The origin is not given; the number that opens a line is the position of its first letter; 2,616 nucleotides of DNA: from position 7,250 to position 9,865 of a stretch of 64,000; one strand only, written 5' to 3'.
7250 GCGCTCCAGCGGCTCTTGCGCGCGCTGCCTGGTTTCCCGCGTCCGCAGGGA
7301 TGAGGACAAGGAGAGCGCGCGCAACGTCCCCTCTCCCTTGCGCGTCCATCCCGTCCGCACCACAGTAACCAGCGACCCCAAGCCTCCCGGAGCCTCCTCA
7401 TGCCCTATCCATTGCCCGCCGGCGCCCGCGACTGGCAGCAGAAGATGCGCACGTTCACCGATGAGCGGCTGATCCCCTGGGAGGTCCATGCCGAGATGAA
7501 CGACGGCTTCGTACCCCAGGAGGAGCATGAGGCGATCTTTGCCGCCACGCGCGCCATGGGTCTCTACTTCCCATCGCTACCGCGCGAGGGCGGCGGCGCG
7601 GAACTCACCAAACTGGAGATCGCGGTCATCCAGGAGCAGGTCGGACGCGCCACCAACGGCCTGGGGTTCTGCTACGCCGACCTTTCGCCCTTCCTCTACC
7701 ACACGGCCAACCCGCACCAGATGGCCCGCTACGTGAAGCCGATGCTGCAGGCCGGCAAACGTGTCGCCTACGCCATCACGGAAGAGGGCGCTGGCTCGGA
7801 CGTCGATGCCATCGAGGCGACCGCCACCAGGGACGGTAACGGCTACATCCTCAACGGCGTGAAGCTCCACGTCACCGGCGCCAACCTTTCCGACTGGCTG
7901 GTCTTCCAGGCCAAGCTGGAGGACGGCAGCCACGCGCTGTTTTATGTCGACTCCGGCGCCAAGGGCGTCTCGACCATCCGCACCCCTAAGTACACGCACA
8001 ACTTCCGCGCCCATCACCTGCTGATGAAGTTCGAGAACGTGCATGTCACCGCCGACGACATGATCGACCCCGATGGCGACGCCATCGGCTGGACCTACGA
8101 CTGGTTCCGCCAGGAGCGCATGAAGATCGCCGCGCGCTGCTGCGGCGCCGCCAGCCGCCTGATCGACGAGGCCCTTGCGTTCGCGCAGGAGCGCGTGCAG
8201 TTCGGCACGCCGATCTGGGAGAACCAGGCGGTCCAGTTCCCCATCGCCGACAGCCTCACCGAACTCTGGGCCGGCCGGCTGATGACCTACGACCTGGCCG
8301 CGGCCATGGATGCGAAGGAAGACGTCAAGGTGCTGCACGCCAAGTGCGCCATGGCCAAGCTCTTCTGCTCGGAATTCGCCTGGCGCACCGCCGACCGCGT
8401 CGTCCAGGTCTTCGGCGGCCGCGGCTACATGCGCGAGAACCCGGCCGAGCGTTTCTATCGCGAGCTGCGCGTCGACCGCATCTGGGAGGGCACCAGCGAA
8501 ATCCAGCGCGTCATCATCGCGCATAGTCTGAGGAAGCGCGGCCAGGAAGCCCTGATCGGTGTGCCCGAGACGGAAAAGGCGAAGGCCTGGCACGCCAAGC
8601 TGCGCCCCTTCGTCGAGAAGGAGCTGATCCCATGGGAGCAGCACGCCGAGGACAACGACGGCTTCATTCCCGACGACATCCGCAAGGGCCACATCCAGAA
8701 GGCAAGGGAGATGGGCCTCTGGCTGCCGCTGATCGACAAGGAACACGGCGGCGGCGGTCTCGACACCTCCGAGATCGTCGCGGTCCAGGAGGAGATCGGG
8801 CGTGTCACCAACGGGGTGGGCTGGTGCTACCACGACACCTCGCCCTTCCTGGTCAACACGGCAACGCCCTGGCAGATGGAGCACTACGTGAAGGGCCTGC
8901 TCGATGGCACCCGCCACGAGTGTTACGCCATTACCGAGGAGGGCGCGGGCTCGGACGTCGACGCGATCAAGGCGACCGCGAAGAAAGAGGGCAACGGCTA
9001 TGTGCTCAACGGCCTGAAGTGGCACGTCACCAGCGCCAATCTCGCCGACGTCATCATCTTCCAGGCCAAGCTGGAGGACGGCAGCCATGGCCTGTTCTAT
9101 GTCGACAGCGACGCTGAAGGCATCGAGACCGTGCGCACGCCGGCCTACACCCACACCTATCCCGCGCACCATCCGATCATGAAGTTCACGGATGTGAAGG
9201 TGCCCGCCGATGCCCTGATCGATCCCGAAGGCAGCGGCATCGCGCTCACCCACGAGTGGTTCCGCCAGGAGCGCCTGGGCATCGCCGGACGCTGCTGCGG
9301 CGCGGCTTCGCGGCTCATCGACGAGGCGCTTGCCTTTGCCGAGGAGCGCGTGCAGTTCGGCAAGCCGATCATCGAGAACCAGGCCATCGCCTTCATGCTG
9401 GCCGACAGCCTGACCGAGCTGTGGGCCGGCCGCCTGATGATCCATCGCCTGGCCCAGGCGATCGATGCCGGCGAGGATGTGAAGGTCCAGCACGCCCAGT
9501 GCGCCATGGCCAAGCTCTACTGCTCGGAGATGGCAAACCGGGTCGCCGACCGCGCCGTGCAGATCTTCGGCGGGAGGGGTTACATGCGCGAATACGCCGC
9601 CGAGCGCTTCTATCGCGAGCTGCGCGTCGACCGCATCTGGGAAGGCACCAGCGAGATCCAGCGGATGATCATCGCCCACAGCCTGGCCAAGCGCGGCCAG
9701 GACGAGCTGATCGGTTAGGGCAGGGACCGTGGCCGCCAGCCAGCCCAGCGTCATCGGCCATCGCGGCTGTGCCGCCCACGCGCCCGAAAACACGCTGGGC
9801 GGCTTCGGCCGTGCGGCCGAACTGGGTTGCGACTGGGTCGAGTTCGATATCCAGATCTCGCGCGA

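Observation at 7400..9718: Intragenic tandem duplication: two full acyl-CoA dehydrogenase units in one polypeptide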

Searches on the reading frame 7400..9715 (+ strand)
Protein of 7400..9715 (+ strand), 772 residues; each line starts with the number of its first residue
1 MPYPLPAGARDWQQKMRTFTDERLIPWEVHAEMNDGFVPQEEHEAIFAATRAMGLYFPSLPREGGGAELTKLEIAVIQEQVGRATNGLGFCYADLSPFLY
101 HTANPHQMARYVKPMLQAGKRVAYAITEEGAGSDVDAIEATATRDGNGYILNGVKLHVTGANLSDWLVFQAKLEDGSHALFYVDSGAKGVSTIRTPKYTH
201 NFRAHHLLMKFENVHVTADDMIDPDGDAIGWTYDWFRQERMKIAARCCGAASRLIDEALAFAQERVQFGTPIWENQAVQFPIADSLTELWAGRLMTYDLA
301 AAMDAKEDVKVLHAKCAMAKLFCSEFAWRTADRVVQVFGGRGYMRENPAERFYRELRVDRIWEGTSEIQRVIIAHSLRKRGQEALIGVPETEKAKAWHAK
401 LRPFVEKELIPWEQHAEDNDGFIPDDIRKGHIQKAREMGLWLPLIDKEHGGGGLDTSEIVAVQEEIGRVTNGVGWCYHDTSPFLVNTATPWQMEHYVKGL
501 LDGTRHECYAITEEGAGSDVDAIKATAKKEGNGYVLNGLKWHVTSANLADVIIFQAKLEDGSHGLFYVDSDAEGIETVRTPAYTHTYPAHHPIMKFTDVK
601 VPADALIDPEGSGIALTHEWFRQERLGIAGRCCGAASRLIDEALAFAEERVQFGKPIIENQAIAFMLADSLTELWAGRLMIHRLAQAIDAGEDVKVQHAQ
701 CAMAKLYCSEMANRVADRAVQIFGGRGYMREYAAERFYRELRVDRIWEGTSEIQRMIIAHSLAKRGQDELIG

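Call 4: search_protein_families(library=pfam, proteins=[window:7400-9715:+], max_evalue=0.01)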
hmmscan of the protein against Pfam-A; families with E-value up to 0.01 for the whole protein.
window:7400-9715:+ (772 aa): 7 families
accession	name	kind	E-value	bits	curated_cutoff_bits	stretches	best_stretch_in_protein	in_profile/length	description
PF00441.29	Acyl-CoA_dh_1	-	5.4e-91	302.9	22.4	2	611-762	1-149/150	Acyl-CoA dehydrogenase, C-terminal domain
PF08028.16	Acyl-CoA_dh_2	-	4.3e-35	121.3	22.7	2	243-366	3-133/134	Acyl-CoA dehydrogenase, C-terminal domain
PF02770.24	Acyl-CoA_dh_M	-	3.6e-34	117.3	33.3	2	508-580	1-78/97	Acyl-CoA dehydrogenase, middle domain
PF02771.21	Acyl-CoA_dh_N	-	9.7e-25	87.6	22.9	2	391-503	1-112/113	Acyl-CoA dehydrogenase, N-terminal domain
PF22924.1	ACOX_C_alpha1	-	2.8e-13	50.5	27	2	305-367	96-158/169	Acyl-CoA oxidase, C-alpha1 domain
PF21343.2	ACAD9-ACADV_C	-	1.1e-07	32.7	27.8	1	651-719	26-92/120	ACAD9/ACADV, C-terminal domain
PF11794.13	HpaB_N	-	1.2e-05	25.5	35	0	144-211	173-249/270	4-hydroxyphenylacetate 3-hydroxylase N terminal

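Call 5: search_protein_families(library=ncbifam, proteins=[window:7400-9715:+], max_evalue=0.01)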
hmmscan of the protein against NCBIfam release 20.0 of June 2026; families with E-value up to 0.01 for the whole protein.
window:7400-9715:+ (772 aa): 22 families
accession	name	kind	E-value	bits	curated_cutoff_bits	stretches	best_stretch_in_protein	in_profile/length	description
NF042972.1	AcrlCoAredClosAcrC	equivalog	8.1e-112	373.6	640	2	395-762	10-376/378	acryloyl-CoA reductase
NF058590.1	AcCoDHFadEBacil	equivalog_domain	1.6e-106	357.2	600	2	391-766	22-414/586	acyl-CoA dehydrogenase FadE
NF043006.1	CyhCrbnylCoADH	equivalog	2.4e-98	329.6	650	2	445-764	54-377/380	cyclohexane-1-carbonyl-CoA dehydrogenase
NF053553.1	prodigi_MBC_PigA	equivalog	2.3e-92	310.1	500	2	428-762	38-379/381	prodigiosin MBC biosynthesis dehydrogenase PigA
NF045652.1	ProlPCPDhRedW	equivalog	3.7e-92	309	650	2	398-762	8-373/376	L-prolyl-[peptidyl-carrier protein] dehydrogenase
NF042439.1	SulpropCoADesulf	equivalog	3.1e-91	306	600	2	432-762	33-370/379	3-sulfinopropanoyl-CoA desulfinase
NF045552.1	GlutCoADH_Des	equivalog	6e-86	289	470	2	398-760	13-377/387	glutaryl-CoA dehydrogenase Acd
NF002885.1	PRK03354.1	equivalog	9.2e-86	288.2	540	2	429-761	40-372/378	crotonobetainyl-CoA dehydrogenase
NF008997.0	PRK12341.1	equivalog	3.1e-81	273.4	537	2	436-764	47-378/382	acyl-CoA dehydrogenase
TIGR03207.1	cyc_hxne_CoA_dh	equivalog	5.8e-63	212.8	575.35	2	427-760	33-369/372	cyclohexanecarboxyl-CoA dehydrogenase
NF052270.1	Staph_DH_FadE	equivalog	7.7e-52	176.4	600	2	490-763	123-394/400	acyl-CoA dehydrogenase FadE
NF037942.1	ac_ACP_DH_MbtN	equivalog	3.2e-41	141.4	700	2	455-762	55-365/376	mycobactin biosynthesis acyl-ACP dehydrogenase MbtN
TIGR03203.1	pimD_small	equivalog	4.5e-38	131.3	652.7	2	438-742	49-356/378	pimeloyl-CoA dehydrogenase small subunit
TIGR04022.1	sulfur_SfnB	equivalog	3.4e-31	108.5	430.9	2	51-359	43-362/391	SfnB family sulfur acquisition oxidoreductase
TIGR03204.1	pimC_large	equivalog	3.8e-28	98.5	623.85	2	481-722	97-338/395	pimeloyl-CoA dehydrogenase large subunit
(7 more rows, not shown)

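Call 6: find_homologous_proteins(query=window:7400-9715:+, max_evalue=1e-20)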
Query window:7400-9715:+ (772 aa): 330 proteins with E <= 1e-20 among 8000 candidates; the best 120 are listed.
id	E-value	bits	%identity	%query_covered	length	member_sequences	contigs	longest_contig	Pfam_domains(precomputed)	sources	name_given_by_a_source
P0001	0.0e+0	1722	94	100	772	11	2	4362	PF02770.25,PF22924.2,PF00441.30,PF08028.17,PF02771.22,PF21343.3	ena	-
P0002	0.0e+0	1546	85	100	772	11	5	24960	PF11794.14,PF02770.25,PF22924.2,PF00441.30,PF08028.17,PF02771.22,PF21343.3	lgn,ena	-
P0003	0.0e+0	1409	77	100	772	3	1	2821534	PF02770.25,PF22924.2,PF00441.30,PF08028.17,PF02771.22,PF21343.3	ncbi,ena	-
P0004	0.0e+0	1389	77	100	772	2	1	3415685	PF11794.14,PF02770.25,PF22924.2,PF00441.30,PF08028.17,PF02771.22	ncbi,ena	-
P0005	0.0e+0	1388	76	100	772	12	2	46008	PF11794.14,PF02770.25,PF22924.2,PF00441.30,PF08028.17,PF02771.22,PF21343.3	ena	-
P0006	0.0e+0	1356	75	100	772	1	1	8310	PF02770.25,PF22924.2,PF00441.30,PF08028.17,PF02771.22,PF21343.3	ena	-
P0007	0.0e+0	1348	75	100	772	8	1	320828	PF02770.25,PF22924.2,PF00441.30,PF08028.17,PF02771.22,PF21343.3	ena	-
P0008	0.0e+0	1346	75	100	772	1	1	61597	PF11794.14,PF02770.25,PF22924.2,PF00441.30,PF08028.17,PF02771.22,PF21343.3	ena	-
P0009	0.0e+0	1326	74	100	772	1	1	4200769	PF02770.25,PF22924.2,PF00441.30,PF08028.17,PF02771.22,PF21343.3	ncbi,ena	-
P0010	0.0e+0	1317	74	100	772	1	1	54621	PF11794.14,PF02770.25,PF22924.2,PF00441.30,PF08028.17,PF02771.22,PF21343.3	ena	-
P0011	0.0e+0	1315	73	100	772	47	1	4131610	PF02770.25,PF22924.2,PF00441.30,PF08028.17,PF02771.22,PF21343.3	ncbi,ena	-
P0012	0.0e+0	1293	73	100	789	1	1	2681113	PF11794.14,PF02770.25,PF22924.2,PF00441.30,PF08028.17,PF02771.22,PF21343.3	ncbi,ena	-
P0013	7.8e-243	826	50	90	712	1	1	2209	PF02770.25,PF22924.2,PF00441.30,PF08028.17,PF02771.22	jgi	jgi:alkylation response protein AidB-like acyl-CoA dehydrogenase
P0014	2.7e-214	732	50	98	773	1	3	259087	PF02770.25,PF22924.2,PF00441.30,PF08028.17,PF02771.22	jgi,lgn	jgi:alkylation response protein AidB-like acyl-CoA dehydrogenase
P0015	1.0e-203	697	47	98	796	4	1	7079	PF02770.25,PF22924.2,PF00441.30,PF08028.17,PF02771.22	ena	-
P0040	2.7e-115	405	51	48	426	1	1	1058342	PF02770.25,PF22924.2,PF00441.30,PF08028.17,PF02771.22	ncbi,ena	-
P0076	1.2e-85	306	42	52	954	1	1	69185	PF13607.12,PF02770.25,PF13549.12,PF22924.2,PF00441.30,PF08028.17,PF02771.22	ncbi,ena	-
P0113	8.1e-73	264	54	33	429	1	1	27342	PF02629.26,PF02770.25,PF13380.13,PF22924.2,PF00441.30,PF08028.17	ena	-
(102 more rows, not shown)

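Call 14: find_related_loci(query=window:7400-9715:+, collection=genome_contigs, flank=8000)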
Query window:7400-9715:+ (772 aa) in genome_contigs; peptide patterns used: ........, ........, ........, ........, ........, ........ (x = any residue, [..] = any of these).
257 stretches matched a pattern; 249 encode a relative of the query (tblastn E <= 1e-3); the best 80 are kept; 80 distinct loci.
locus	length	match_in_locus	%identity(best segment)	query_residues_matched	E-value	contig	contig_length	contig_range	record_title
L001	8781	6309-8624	94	1-772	0e+0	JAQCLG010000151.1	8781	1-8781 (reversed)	MAG: Proteobacteria bacterium isolate casp40-mb.99 NODE_18693_length_8781_cov_0.093757, whole genome shotgun sequence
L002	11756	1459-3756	92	7-772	0e+0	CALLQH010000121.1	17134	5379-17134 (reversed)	MAG TPA_asm: uncultured bacterium isolate SRR6227243_bin.5_CONCOCT_v1.1_MAG genome assembly, contig: ERZ795105.3072, who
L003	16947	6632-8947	84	1-772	0e+0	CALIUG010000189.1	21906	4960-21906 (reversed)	MAG: uncultured Alphaproteobacteria bacterium isolate S1_Bin_Bin_233_1 genome assembly, contig: c_000002123022, whole ge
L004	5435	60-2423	81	1-772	0e+0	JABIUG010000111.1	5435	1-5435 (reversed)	MAG: Rhodospirillaceae bacterium isolate SI072_bin42 k141_795016, whole genome shotgun sequence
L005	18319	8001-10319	80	1-772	0e+0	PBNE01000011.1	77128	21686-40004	MAG: Rhodospirillaceae bacterium isolate SP197 121506, whole genome shotgun sequence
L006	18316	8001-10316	77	1-772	0e+0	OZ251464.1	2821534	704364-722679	MAG: Alphaproteobacteria bacterium isolate 6f72c6ff-155a-453e-af39-75dfec601056 genome assembly, chromosome: 1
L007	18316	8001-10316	77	1-772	0e+0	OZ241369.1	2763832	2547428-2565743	MAG: Alphaproteobacteria bacterium isolate a6466d14-aa2a-4488-8e79-5038ab0a8c4b genome assembly, chromosome: 1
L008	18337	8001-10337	72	1-772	0e+0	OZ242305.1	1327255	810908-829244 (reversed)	MAG: Alphaproteobacteria bacterium isolate 3b2a6145-dd22-4f5c-8966-122b708bad15 genome assembly, chromosome: 1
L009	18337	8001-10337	71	1-772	0e+0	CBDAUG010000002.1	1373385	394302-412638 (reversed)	MAG: Alphaproteobacteria bacterium isolate 85bc8abf-2a0b-40a6-bf12-b11200afe27e genome assembly, contig: contig_2, whole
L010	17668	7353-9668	84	1-772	0e+0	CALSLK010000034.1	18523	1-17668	MAG: uncultured Alphaproteobacteria bacterium isolate A_MB180 genome assembly, contig: contig_10799_A_MB180, whole genom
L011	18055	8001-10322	72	1-772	0e+0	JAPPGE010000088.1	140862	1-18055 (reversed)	MAG: bacterium isolate RHO1_bin_48 NODE_249_length_140862_cov_10.634890, whole genome shotgun sequence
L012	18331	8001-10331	73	1-772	0e+0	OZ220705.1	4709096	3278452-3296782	MAG: Alphaproteobacteria bacterium isolate 2b4cf96f-57fc-4783-9a40-8293addbc307 genome assembly, chromosome: 1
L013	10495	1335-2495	77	1-772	0e+0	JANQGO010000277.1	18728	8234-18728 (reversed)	MAG: Alphaproteobacteria bacterium isolate PL23b_bin.48 k99_2275744, whole genome shotgun sequence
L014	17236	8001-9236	73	1-771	0e+0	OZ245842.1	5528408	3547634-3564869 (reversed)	MAG: Alphaproteobacteria bacterium isolate 8fa29e53-599d-4395-9acb-6f40a3095647 genome assembly, chromosome: 1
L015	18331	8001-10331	73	1-772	0e+0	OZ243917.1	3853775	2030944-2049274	MAG: Alphaproteobacteria bacterium isolate 02e1f9bb-dbd4-4ed1-82e0-245be44422fa genome assembly, chromosome: 1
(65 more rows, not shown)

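Call 15: search_solved_structures(query=window:7400-9715:+, max_evalue=1e-10)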
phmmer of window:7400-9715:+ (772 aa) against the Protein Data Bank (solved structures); distinct sequences matched with E-value up to 1e-10: 90 (the best 60 are shown).
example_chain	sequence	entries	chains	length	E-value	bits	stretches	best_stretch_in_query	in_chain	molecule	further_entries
6fah_C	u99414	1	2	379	3.2e-56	194.3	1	398-764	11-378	Caffeyl-CoA reductase-Etf complex subunit CarC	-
5lnx_A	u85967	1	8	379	4.9e-50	173.8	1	399-761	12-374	Acyl-CoA dehydrogenase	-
1ukw_A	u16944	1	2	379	4.4e-48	167.3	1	391-761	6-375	acyl-CoA dehydrogenase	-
2dvl_A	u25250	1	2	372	4.4e-48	167.3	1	435-762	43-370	Acyl-CoA dehydrogenase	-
2vig_A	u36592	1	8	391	8.1e-48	166.5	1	389-764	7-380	SHORT-CHAIN SPECIFIC ACYL-COA DEHYDROGENASE,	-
4u83_A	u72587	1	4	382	1.9e-47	165.2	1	433-761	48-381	Acyl-CoA dehydrogenase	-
2pg0_A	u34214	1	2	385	2.5e-47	164.9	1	396-762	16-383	Acyl-CoA dehydrogenase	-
7y0a_A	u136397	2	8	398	2.6e-47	164.8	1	389-763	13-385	Short-chain specific acyl-CoA dehydrogenase, mitochondrial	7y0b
4p13_A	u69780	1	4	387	2.6e-47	164.8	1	391-760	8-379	Medium-chain specific acyl-CoA dehydrogenase, mitochondrial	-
4iv6_A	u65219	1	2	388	2.8e-47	164.7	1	401-766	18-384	Acyl-CoA dehydrogenase FadE3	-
8sgs_A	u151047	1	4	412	3.1e-47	164.5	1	389-763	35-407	Short-chain specific acyl-CoA dehydrogenase, mitochondrial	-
2a1t_A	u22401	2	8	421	4.5e-47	164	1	388-760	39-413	Acyl-CoA dehydrogenase, medium-chain specific, mitochondrial precursor | Medium-chain specific acyl-CoA dehydrogenase, mitochondrial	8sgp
1jqi_A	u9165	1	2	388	6e-47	163.6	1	388-763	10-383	short chain acyl-CoA dehydrogenase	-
1ege_A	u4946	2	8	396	6.4e-47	163.5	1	389-760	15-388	MEDIUM CHAIN ACYL-COA DEHYDROGENASE | Acyl-CoA dehydrogenase, medium-chain specific, mitochondrial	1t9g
1egc_A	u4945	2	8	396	8.9e-47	163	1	389-760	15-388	MEDIUM CHAIN ACYL-COA DEHYDROGENASE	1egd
2z1q_A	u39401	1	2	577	4.1e-37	131.1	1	395-766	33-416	Acyl-CoA dehydrogenase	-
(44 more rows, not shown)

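Call 34: find_encoding_contigs(protein=P0011, flank=10000, max_places=2)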
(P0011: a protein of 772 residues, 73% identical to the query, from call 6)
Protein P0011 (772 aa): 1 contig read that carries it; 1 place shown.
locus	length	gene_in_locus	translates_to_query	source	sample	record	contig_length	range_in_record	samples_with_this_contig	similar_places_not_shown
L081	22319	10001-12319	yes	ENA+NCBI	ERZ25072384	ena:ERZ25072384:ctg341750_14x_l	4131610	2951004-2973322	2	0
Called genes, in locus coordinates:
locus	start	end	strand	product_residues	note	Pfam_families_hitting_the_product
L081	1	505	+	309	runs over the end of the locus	PF00126:HTH_1, PF03466:LysR_substrate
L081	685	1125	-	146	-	-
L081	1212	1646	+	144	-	PF00903:Glyoxalase, PF22677:Ble-like_N (weak), PF18029:Glyoxalase_6 (weak)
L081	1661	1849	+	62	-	-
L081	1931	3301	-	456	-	PF21135:DRL_cat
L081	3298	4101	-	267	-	PF05721:PhyH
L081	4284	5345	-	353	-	PF04371:PAD_porph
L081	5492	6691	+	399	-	PF00108:Thiolase_N, PF02803:Thiolase_C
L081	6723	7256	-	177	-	-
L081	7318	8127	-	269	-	PF07091:FmrO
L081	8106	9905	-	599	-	PF13380:CoA_binding_2, PF13607:Succ_CoA_lig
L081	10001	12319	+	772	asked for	PF02771:Acyl-CoA_dh_N, PF02770:Acyl-CoA_dh_M, PF00441:Acyl-CoA_dh_1, PF08028:Acyl-CoA_dh_2, PF02771:Acyl-CoA_dh_N, PF02770:Acyl-CoA_dh_M, PF00441:Acyl-CoA_dh_1, PF08028:Acyl-CoA_dh_2, +2 more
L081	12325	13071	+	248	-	PF03009:GDPD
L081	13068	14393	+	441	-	PF01979:Amidohydro_1, PF07969:Amidohydro_3 (faint)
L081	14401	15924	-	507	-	PF06253:MTTB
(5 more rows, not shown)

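Call 35: find_encoding_contigs(protein=P0040, flank=10000, max_places=2)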
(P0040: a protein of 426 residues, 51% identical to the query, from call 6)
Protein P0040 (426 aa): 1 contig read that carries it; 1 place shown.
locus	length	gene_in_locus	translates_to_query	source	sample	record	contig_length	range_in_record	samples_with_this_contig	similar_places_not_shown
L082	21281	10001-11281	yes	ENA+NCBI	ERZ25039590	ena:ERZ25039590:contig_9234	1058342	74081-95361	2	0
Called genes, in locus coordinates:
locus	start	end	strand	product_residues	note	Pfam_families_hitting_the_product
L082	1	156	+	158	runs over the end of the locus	-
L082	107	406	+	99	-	-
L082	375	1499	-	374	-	PF00005:ABC_tran, PF13304:AAA_21 (faint), PF08402:TOBE_2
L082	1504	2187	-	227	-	PF00440:TetR_N, PF13977:TetR_C_6, PF16925:TetR_C_13 (weak)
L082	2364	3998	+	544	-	PF00890:FAD_binding_2 (faint), PF01266:DAO, PF07992:Pyr_redox_2 (faint), PF12831:FAD_oxidored, PF13450:NAD_binding_8, PF01593:Amino_oxidase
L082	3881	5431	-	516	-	-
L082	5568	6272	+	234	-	PF13549:ATP-grasp_5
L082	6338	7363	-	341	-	PF08279:HTH_11, PF13280:WYL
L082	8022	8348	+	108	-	-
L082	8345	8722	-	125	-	PF05899:Cupin_3, PF07883:Cupin_2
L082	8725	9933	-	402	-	-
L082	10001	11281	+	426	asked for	PF02771:Acyl-CoA_dh_N, PF02770:Acyl-CoA_dh_M, PF00441:Acyl-CoA_dh_1, PF08028:Acyl-CoA_dh_2, PF22924:ACOX_C_alpha1 (weak)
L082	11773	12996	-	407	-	PF00355:Rieske, PF00848:Ring_hydroxyl_A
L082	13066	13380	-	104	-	PF17782:WHD_DprA (weak), PF12840:HTH_20, PF01022:HTH_5, PF12802:MarR_2 (weak)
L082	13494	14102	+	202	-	-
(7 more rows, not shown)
